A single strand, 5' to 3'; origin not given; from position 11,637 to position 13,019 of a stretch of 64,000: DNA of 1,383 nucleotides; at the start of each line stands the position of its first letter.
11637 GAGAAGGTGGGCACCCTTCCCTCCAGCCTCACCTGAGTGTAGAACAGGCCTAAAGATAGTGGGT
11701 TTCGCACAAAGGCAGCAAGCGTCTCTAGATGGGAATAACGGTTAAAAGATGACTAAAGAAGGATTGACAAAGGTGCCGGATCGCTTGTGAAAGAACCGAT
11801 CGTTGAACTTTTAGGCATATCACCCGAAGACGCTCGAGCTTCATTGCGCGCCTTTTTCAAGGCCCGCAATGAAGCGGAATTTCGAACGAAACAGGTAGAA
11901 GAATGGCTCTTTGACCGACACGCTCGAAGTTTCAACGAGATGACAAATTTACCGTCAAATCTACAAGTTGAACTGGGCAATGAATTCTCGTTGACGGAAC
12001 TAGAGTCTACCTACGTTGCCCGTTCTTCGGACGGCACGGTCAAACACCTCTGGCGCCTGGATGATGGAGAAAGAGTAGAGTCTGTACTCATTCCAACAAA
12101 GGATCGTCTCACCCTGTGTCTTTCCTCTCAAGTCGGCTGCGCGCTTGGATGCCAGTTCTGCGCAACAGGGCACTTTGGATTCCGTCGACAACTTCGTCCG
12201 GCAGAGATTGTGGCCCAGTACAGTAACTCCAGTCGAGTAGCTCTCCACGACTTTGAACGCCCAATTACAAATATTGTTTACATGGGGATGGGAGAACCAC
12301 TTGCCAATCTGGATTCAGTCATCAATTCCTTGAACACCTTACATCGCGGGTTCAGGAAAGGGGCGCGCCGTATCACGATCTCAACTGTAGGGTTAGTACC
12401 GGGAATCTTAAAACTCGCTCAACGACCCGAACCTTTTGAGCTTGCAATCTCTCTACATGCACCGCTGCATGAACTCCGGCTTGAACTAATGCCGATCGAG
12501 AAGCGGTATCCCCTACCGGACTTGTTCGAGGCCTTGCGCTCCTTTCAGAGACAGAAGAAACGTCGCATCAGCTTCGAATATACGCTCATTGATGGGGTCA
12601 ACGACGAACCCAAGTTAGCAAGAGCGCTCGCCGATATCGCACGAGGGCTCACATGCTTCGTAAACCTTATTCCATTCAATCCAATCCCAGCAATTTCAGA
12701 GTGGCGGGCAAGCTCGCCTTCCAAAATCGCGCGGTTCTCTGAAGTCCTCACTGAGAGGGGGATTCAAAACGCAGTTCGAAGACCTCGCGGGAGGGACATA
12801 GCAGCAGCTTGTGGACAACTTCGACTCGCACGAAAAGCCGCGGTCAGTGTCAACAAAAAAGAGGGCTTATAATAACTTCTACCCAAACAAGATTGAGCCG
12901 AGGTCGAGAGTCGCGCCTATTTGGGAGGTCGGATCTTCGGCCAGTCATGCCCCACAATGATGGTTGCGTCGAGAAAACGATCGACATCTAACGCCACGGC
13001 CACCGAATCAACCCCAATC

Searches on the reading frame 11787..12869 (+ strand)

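Call 30: search_protein_families(library=ncbifam, proteins=[window:11787-12869:+], max_evalue=1e-8)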
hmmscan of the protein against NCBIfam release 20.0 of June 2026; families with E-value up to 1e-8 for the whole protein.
window:11787-12869:+ (361 aa): 8 families
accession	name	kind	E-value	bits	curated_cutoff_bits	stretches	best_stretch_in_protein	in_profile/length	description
TIGR00048.1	rRNA_mod_RlmN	equivalog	5.4e-109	364.4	290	1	17-350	14-347/355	dual-specificity RNA methyltransferase RlmN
NF011031.0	PRK14461.1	equivalog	3.1e-90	302.9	601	1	19-355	17-369/372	ribosomal RNA large subunit methyltransferase N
NF008396.0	PRK11194.1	equivalog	6.4e-88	295.1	633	1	17-345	20-353/379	dual-specificity RNA methyltransferase RlmN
TIGR04432.1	rSAM_Cfr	equivalog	6.9e-71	239.3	550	1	19-346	8-339/341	Cfr family 23S rRNA (adenine(2503)-C(8))-methyltransferase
NF000424.4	CfrAB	exception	6.9e-71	239.3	530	1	20-345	7-336/338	Cfr family 23S rRNA (adenine(2503)-C(8))-methyltransferase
NF011024.0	PRK14453.1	equivalog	1.9e-69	234.6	468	1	19-346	10-341/348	23S rRNA (adenine(2503)-C(8))-methyltransferase Cfr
NF011040.0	PRK14470.1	equivalog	4.8e-62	210.4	441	1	35-349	24-335/338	ribosomal RNA large subunit methyltransferase N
NF011034.0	PRK14464.1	equivalog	3.3e-58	197.1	422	1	55-355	44-335/348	RNA methyltransferase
